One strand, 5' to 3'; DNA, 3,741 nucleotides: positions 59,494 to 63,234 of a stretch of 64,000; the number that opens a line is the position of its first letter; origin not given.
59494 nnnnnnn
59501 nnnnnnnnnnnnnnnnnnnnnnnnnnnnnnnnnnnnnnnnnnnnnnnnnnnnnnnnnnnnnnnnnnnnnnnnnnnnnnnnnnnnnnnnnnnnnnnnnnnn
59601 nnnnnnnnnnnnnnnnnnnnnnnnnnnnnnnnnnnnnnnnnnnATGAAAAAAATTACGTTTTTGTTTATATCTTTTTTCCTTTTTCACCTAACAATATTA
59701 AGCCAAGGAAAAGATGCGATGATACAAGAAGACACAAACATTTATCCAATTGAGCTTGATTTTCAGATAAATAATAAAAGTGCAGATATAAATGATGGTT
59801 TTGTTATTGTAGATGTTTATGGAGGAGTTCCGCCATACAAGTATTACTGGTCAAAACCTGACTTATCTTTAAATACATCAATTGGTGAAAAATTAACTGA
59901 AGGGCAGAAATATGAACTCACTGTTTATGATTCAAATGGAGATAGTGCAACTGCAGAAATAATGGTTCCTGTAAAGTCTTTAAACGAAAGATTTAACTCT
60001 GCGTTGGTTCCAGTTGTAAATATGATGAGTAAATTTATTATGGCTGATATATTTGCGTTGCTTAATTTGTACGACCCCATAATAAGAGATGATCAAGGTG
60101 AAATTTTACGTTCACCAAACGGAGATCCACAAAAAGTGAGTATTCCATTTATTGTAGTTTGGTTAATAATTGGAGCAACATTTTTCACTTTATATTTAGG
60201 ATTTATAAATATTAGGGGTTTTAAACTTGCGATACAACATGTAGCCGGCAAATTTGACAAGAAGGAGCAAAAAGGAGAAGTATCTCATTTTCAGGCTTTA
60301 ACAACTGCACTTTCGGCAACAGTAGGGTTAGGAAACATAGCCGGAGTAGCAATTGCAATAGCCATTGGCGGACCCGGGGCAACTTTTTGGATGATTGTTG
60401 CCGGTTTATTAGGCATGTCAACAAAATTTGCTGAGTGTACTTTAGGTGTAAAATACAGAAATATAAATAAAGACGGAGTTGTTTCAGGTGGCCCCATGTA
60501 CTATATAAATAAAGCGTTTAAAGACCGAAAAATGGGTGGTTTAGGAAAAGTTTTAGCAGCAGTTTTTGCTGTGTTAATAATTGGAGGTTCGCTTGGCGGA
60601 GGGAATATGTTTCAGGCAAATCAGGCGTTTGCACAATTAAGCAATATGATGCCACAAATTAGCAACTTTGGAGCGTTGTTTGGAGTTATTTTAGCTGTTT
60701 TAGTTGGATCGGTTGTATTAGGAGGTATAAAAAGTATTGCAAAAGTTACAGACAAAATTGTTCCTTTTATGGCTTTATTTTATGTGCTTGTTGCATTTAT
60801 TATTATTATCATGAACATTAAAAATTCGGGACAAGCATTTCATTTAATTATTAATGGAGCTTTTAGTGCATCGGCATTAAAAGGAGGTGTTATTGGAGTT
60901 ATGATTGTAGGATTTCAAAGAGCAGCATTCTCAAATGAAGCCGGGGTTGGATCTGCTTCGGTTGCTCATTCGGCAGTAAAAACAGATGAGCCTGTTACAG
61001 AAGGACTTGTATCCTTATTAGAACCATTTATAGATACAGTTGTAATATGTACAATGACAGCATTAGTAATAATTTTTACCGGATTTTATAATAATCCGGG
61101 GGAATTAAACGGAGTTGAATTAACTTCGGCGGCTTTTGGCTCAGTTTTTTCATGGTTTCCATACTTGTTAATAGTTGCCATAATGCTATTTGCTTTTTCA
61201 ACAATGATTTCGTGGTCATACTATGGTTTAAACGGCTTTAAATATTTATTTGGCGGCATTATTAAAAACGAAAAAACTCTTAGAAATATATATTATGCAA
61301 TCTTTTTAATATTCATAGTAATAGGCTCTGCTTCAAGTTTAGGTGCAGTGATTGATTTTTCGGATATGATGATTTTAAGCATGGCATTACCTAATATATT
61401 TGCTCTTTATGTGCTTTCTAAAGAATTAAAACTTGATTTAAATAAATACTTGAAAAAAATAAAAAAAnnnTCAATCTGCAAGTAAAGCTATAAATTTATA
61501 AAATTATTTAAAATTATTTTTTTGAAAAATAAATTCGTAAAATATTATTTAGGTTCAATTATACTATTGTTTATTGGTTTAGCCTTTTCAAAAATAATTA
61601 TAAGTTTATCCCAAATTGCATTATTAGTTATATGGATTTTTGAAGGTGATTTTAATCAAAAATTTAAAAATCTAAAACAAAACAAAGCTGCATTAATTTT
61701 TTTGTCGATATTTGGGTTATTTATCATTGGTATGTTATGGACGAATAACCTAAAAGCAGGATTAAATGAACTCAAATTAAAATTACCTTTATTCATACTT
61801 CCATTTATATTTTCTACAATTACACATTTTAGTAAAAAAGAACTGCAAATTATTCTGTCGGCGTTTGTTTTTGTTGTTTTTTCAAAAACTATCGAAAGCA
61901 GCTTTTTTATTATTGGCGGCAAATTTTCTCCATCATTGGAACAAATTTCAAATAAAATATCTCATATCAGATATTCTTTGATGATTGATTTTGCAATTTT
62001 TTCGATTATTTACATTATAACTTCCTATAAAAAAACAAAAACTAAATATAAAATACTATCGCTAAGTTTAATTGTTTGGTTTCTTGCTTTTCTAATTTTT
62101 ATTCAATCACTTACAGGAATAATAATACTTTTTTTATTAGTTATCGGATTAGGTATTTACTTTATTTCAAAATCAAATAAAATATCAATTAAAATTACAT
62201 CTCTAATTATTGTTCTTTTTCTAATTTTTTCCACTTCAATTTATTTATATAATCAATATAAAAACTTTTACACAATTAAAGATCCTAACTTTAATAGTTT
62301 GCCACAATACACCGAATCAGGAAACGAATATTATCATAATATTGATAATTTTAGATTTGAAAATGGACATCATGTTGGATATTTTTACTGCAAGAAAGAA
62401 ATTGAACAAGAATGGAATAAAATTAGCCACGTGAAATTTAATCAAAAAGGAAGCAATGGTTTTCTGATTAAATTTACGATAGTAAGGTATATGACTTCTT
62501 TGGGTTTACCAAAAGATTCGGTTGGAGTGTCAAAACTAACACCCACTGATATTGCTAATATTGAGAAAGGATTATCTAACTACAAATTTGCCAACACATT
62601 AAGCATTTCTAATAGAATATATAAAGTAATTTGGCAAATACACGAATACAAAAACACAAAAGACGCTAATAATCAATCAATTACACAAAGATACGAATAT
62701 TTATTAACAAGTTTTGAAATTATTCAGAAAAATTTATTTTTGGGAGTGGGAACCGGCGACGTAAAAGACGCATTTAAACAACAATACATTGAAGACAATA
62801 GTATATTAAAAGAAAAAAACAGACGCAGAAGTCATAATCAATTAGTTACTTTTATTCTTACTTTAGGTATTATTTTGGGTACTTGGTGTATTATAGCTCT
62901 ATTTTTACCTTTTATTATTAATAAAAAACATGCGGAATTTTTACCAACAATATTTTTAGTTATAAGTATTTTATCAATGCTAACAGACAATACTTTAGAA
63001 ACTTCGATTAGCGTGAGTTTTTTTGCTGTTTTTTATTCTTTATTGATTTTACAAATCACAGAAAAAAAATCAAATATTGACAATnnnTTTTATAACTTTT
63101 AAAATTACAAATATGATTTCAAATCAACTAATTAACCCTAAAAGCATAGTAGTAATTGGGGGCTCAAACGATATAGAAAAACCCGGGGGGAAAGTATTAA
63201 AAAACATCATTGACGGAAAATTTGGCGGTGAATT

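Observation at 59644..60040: Amino-acid:cation symporter with an extra N-terminal secreted SprB-repeat-like domain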

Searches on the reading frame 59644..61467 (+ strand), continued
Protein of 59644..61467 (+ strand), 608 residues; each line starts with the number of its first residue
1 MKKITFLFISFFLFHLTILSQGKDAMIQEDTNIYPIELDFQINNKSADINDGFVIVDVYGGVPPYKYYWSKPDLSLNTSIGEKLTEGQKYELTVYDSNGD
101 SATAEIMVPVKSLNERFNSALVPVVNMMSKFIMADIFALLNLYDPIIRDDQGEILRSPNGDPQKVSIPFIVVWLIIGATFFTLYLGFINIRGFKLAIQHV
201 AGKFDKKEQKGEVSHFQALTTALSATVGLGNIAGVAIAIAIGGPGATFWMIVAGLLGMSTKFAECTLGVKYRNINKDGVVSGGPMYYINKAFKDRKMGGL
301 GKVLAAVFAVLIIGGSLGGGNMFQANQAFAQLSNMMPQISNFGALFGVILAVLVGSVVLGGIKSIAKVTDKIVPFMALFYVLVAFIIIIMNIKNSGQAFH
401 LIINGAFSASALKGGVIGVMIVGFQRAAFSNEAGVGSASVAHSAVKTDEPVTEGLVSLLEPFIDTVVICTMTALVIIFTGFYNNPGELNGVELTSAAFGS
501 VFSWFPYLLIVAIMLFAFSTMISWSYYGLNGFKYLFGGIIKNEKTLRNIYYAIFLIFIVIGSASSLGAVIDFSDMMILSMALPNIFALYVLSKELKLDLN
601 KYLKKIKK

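Call 52: fold_search(model_id=the predicted structure, library=pdb)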
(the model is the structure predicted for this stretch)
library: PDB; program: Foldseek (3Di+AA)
matches with E <= 10: 756; with E <= 0.001: 40
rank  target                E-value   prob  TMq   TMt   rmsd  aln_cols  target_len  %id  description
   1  6cse_M                3.6e-24  1.00  0.66  0.91   2.5       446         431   40  Crystal structure of sodium/alanine symporter AgcS with L-alanine bound (released 2019-01-30)
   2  6cse_C                2.5e-23  1.00  0.65  0.91   2.6       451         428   39  Crystal structure of sodium/alanine symporter AgcS with L-alanine bound (released 2019-01-30)
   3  8zxk_C                7.8e-06  1.00  0.42  0.49   8.9       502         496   18  Cryo-EM structure of trimethylamine transporter TmaT binding with TMA (released 2024-11-06)
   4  8zxp_A                2.6e-05  1.00  0.40  0.47   9.7       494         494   15  Cryo-EM structure of TmaT-TMA complexes (released 2024-11-06)
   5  9hko_B                3.7e-05  1.00  0.39  0.44  11.3       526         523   14  Downregulated closed state of BetP in complex with betaine (released 2025-12-17)
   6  9hko_A                4.2e-05  1.00  0.40  0.46  10.3       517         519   15  Downregulated closed state of BetP in complex with betaine (released 2025-12-17)
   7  8zw8_A                5.0e-05  1.00  0.43  0.50   8.8       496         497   16  Cryo-EM structure of trimethylamine transporter TmaT (released 2024-11-06)
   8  8zxk_B                5.7e-05  1.00  0.43  0.50  10.4       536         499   17  Cryo-EM structure of trimethylamine transporter TmaT binding with TMA (released 2024-11-06)
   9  9gkk_A                6.2e-05  1.00  0.40  0.46   9.9       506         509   14  BetP heterotrimeric complex (released 2025-09-10)
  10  9hko_C                6.5e-05  1.00  0.40  0.46  10.4       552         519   14  Downregulated closed state of BetP in complex with betaine (released 2025-12-17)
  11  8ybq_A                1.0e-04  1.00  0.42  0.49  10.3       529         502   13  Choline transporter BetT - CHT bound (released 2024-09-04)
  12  6yu6_B                1.1e-04  1.00  0.46  0.60   5.2       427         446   15  Crystal structure of MhsT in complex with L-leucine (released 2020-07-15)
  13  8zxk_A                1.1e-04  1.00  0.41  0.49   9.2       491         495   18  Cryo-EM structure of trimethylamine transporter TmaT binding with TMA (released 2024-11-06)
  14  9i61_A                1.5e-04  1.00  0.41  0.48  10.4       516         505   14  Transient activated state of BetP in complex with betaine (released 2026-02-18)
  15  2q72                  2.1e-04  1.00  0.43  0.50   5.3       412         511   16  Crystal Structure Analysis of LeuT complexed with L-leucine, sodium, and imipramine (released 2007-08-21)
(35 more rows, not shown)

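Call 57: find_encoding_contigs(protein=P0001, flank=8000, max_places=2)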
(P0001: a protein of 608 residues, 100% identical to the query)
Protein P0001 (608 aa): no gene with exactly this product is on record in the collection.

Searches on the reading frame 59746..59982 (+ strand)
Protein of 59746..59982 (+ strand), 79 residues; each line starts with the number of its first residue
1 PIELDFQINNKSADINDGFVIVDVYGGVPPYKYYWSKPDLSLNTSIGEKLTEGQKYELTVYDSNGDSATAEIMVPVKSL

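Call 25: search_protein_families(library=pfam, alignment_id=A2, max_evalue=0.01)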
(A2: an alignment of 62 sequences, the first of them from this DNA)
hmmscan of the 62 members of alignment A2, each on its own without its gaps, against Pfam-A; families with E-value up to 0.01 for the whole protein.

A. member 1, seq(79 aa): 1 family
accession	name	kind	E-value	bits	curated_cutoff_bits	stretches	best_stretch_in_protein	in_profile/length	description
PF13573.12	SprB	-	0.00013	22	28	1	16-38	13-35/37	SprB repeat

B. families by the number of members that match (of 62 scanned): 10 families
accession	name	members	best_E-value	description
PF13573.12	SprB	52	6.3e-08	SprB repeat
PF05031.18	NEAT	2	0.0011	Iron Transport-associated domain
PF16408.10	DUF5016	1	0.00025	Domain of unknown function (DUF5016)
PF13205.12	Big_5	1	0.00044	Bacterial Ig-like domain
PF18275.7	His_Me_b4a2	1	0.00068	His-Me finger endonuclease beta4-alpha2 domain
PF23585.1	DUF7137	1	0.0023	Domain of unknown function (DUF7137)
PF14054.11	DUF4249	1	0.0028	Domain of unknown function (DUF4249)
PF16656.11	Pur_ac_phosph_N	1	0.0037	Purple acid Phosphatase, N-terminal domain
PF16549.10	T2SSS_2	1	0.0082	Type II secretion system (T2SS) pilotin, S protein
PF22825.2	HpiC1-like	1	0.0083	HpiC1 cyclase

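Call 33: predict_structure(alignment_id=A2)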
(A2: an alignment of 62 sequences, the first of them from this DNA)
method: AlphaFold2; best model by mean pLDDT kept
length: 79 residues; sequences in the alignment: 62
mean_pLDDT: 86.5   pTM: 0.75
mean pLDDT of the five models: 86.5, 85.9, 84.0, 83.8, 83.6
residues with pLDDT >= 90: 44; 70-90: 26; 50-70: 9; < 50: 0
segments of 3 or more residues with pLDDT < 50: none
pLDDT, mean of each block of 10 residues (from residue 1): 89 72 93 88 85 91 95 79
secondary structure, 60 per line:
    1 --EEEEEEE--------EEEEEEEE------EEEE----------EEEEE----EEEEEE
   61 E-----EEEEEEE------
elements in order: E3-9 E18-25 E32-35 E46-50 E55-61 E67-73

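Call 38: fold_search(model_id=the predicted structure, library=pdb)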
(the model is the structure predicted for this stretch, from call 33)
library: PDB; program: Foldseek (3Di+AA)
matches with E <= 10: 1172; with E <= 0.001: 0
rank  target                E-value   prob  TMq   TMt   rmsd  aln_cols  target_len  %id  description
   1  9e99_K                3.3e-03  1.00  0.54  0.17   5.8        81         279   22  Cryo-EM reconstruction of Escherichia phage N4 capsid (released 2025-02-19)
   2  9e99_J                5.3e-03  1.00  0.52  0.17   8.7       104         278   19  Cryo-EM reconstruction of Escherichia phage N4 capsid (released 2025-02-19)
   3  9lbz_q                6.5e-03  1.00  0.60  0.28   6.4       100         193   20  unique-vertex of mature phage N4 (released 2025-04-16)
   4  1f00                  9.4e-03  1.00  0.68  0.22   4.4        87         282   17  CRYSTAL STRUCTURE OF C-TERMINAL 282-RESIDUE FRAGMENT OF ENTEROPATHOGENIC E. COLI INTIMIN (released 2000-07-12)
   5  7y8i_D                9.4e-03  1.00  0.50  0.44   5.5        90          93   12  Crystal structure of sDscam FNIII3 domain, isoform alpha7 (released 2023-05-24)
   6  9d7z_J                1.1e-02  1.00  0.56  0.28   7.2        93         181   20  Shigella flexneri bacteriophage Moo19 Icosahedral Reconstruction (released 2025-01-15)
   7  7uwv_A                1.2e-02  1.00  0.69  0.13   3.3        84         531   17  CBM74 from Ruminococcus bromii Sas6 with maltodecaose (released 2023-06-14)
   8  2zqk_B                1.4e-02  1.00  0.67  0.32   4.9        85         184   14  Crystal structure of intimin-Tir68 complex (released 2009-08-18)
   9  7uww_A                2.5e-02  1.00  0.61  0.10   4.0        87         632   16  Sas6 with alpha-cyclodextrin (released 2023-06-14)
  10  9e6y_A                2.9e-02  1.00  0.58  0.46   5.2       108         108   10  Structure of CD112 (Nectin-2) domain 1 bound to CD112R (PVRIG) (released 2025-05-07)
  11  3j9f_9                3.0e-02  1.00  0.64  0.56   4.0        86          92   16  Poliovirus complexed with soluble, deglycosylated poliovirus receptor (Pvr) at 4 degrees C (released 2015-02-11)
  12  3ncx_B                3.6e-02  1.00  0.68  0.33   4.8        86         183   14  Crystal structure of EHEC O157:H7 intimin mutant (released 2011-01-05)
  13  3ncx_A                3.6e-02  1.00  0.60  0.28   6.2        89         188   15  Crystal structure of EHEC O157:H7 intimin mutant (released 2011-01-05)
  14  7uwu_A                3.6e-02  1.00  0.61  0.10   3.9        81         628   15  Starch adherence system protein 6 (Sas6) (released 2023-06-14)
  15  6aem_A                3.6e-02  1.00  0.53  0.51   3.8        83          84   17  Crystal structure of the PKD1 domain of Vibrio anguillarum Epp (released 2018-12-12)
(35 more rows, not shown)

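Call 49: search_solved_structures(query=A2, max_evalue=1)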
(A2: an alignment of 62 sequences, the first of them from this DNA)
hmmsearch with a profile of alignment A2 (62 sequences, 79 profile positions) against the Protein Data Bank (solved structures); distinct sequences matched with E-value up to 1: 11.
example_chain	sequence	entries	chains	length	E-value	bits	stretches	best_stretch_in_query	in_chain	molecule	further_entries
9occ_A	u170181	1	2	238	1.2e-05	27.9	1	20-66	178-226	Putative neck whiskers protein gp24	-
5lxk_A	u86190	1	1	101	5.4e-05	25.8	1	20-71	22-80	Decoration protein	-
9e99_J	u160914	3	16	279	0.00016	24.3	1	16-36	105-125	32 kDa protein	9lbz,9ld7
8zvi_a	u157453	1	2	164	0.00022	23.8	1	20-71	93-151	Decoration protein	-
9d7z_J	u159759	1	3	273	0.0017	21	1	13-74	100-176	Ig-like domain-containing protein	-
6nz0_Z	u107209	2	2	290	0.025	17.2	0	49-74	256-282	Dyslexia-associated protein KIAA0319-like protein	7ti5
3cvg_A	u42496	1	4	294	0.066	15.9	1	13-45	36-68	Putative metal binding protein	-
6xi3_AAA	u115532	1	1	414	0.074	15.7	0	42-76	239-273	Large adhesion protein (Lap) involved in biofilm formation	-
4ri0_A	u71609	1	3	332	0.14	14.9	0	43-77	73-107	Serine protease HTRA3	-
5zdh_P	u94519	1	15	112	0.19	14.4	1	48-65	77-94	Type II secretion system lipoprotein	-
7y6o_A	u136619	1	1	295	0.35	13.6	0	9-44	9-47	Down Syndrome Cell Adhesion Molecules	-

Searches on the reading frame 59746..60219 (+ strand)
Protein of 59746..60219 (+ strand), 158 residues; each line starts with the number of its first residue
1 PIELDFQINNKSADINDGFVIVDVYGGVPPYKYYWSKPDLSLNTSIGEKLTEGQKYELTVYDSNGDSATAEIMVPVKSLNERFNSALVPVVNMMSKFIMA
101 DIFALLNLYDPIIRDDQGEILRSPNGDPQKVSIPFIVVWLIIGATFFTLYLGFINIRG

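Call 35: find_related_loci(query=A4, collection=genome_contigs, flank=6000)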
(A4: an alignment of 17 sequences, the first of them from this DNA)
Query A4 (158 aa) in genome_contigs; peptide patterns used: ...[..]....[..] (x = any residue, [..] = any of these).
279 stretches matched a pattern; 266 encode a relative of the query (tblastn E <= 1e-3); the best 80 are kept; 80 distinct loci.
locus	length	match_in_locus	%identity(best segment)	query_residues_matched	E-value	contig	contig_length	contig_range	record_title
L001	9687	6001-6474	54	1-158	2e-55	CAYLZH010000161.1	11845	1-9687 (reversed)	MAG TPA_asm: uncultured Bacteroidales bacterium isolate SRP167671_co1_154 genome assembly, contig: NODE_6389_length_1184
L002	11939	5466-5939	49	1-158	1e-51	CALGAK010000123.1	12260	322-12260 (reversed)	MAG TPA_asm: uncultured Bacteroidetes bacterium isolate SRR7299214_bin.73_CONCOCT_v1.1_MAG genome assembly, contig: ERZ7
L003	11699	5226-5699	49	1-158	6e-51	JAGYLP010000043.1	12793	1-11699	MAG: Bacteroidales bacterium isolate M50B96 43, whole genome shotgun sequence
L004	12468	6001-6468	51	2-157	1e-50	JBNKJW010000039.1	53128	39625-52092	MAG: Bacteroidales bacterium isolate H2.bin.10.orig k141_779225, whole genome shotgun sequence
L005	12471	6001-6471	47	2-158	1e-50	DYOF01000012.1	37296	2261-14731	MAG TPA_asm: Acetofilamentum sp. isolate SulCav_GS09_5_3_32_132 SulCav_GS09_5_1513_length_37296_cov_75_895545, whole gen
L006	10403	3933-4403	50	2-158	3e-50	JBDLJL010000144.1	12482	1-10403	MAG: Bacteroidota bacterium isolate MAG096 MAG096_144, whole genome shotgun sequence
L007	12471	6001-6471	48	2-158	5e-50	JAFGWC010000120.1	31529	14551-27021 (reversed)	MAG: Bacteroidales bacterium isolate ZodW_Metabat.217 k87_11002091, whole genome shotgun sequence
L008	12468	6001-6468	51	2-157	3e-49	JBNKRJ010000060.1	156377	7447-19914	MAG: Bacteroidales bacterium isolate B1B2.bin.6.orig k141_2126843, whole genome shotgun sequence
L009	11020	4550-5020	48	2-158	6e-49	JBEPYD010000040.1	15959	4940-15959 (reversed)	MAG: Bacteroidales bacterium isolate 02_S197.semibin_refined.163 NODE_673_length_15959_cov_2.634980:0-15959, whole genom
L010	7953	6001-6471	47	2-158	2e-48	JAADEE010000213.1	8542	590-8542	MAG: Chlorobiota bacterium isolate L_MetaBat.177 contig-127_10612, whole genome shotgun sequence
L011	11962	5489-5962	47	1-158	2e-48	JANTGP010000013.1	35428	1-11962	MAG: Bacteroidetes bacterium isolate bin10073 c_000000000721, whole genome shotgun sequence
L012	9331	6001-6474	48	1-158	3e-48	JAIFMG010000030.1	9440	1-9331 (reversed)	MAG: Bacteroidetes bacterium isolate bin_28 scaffold_11475, whole genome shotgun sequence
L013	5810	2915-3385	50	2-158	5e-48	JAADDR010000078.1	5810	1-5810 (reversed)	MAG: Chlorobiota bacterium isolate L_MaxBin.195 contig-127_18624, whole genome shotgun sequence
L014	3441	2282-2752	48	2-158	7e-48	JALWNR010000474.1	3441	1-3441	MAG: Bacteroidales bacterium isolate M17_metabat2_scaf2bin.272 M17_NODE_42178_length_3441_cov_2.328304, whole genome sho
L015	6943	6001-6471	48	2-158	2e-47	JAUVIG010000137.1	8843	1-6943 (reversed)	MAG: Chlorobiota bacterium isolate CSMAG_422 CSMAG_422_k127_3664310_length_8843_cov_14.0000, whole genome shotgun sequen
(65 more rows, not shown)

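Call 39: search_protein_representatives(alignment_id=A3)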
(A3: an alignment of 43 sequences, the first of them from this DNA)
Query: 43 sequences, 134 profile positions. Proteins with E-value up to 0.001 (for the whole library): 41774; up to 1e-10: 23455; up to 1e-30: 7597. The best 150 are listed.
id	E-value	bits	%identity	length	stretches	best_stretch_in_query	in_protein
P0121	0.0e+00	1222.6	-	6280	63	18-75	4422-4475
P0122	0.0e+00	1174.0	-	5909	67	4-75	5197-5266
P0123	0.0e+00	1171.0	-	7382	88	2-75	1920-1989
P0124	0.0e+00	1128.6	-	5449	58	11-76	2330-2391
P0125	0.0e+00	1112.2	-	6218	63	16-75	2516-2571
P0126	0.0e+00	1065.9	-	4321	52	14-76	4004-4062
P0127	0.0e+00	1031.6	-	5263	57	2-74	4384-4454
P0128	0.0e+00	1015.7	-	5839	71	6-71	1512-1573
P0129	4.3e-293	971.7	-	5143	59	3-78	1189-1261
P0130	1.1e-291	967.2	-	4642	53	9-83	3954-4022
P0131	2.2e-288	956.5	-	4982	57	3-74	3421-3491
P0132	9.5e-287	951.2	-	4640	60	16-75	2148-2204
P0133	6.9e-275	912.8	-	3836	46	4-75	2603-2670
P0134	2.2e-273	907.9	-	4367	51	15-75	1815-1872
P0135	2.2e-272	904.7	-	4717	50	9-80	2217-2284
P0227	6.2e-180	605.5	-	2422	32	12-80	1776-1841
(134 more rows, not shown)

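Call 42: search_protein_families(library=pfam, proteins=[P0227], max_evalue=0.01)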
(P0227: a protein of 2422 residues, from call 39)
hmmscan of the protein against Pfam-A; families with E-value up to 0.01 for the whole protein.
P0227 (2422 aa): 4 families
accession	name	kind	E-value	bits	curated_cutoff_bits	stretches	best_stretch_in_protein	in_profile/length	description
PF13573.12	SprB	-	6.5e-279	899.7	28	32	2228-2260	5-37/37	SprB repeat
PF08308.17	PEGA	-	8.6e-07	29.2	20.8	0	434-467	23-56/71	PEGA domain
PF06832.18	BiPBP_C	-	4.6e-06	26.9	26.8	0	593-613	66-87/90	Penicillin-Binding Protein C-terminus Family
PF14761.12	HPS3_N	-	0.0032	16.6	26.2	0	2183-2221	16-54/476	Hermansky-Pudlak syndrome 3 protein, N-terminal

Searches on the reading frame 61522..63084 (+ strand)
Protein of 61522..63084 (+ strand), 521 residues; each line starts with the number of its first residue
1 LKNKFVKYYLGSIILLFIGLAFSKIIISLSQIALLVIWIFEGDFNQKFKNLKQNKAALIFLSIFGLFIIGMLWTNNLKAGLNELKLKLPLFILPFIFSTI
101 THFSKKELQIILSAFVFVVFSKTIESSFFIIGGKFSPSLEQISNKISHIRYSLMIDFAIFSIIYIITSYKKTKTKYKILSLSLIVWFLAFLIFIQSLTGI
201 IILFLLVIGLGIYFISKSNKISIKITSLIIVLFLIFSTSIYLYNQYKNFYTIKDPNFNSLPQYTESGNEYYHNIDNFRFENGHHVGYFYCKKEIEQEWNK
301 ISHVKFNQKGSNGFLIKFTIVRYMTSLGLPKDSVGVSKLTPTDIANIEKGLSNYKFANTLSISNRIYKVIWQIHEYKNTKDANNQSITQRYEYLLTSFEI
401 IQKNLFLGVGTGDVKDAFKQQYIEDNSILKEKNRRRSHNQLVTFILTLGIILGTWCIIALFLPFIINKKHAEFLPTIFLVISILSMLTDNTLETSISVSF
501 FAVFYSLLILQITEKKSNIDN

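Call 17: search_protein_families(library=pfam, proteins=[window:61522-63084:+], max_evalue=0.001)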
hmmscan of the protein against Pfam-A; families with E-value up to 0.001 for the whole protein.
window:61522-63084:+ (521 aa): 1 family
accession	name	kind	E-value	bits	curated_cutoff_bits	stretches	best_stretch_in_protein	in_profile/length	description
PF04932.20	Wzy_C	-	1.1e-07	32.2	31.7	1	360-452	57-144/149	O-Antigen ligase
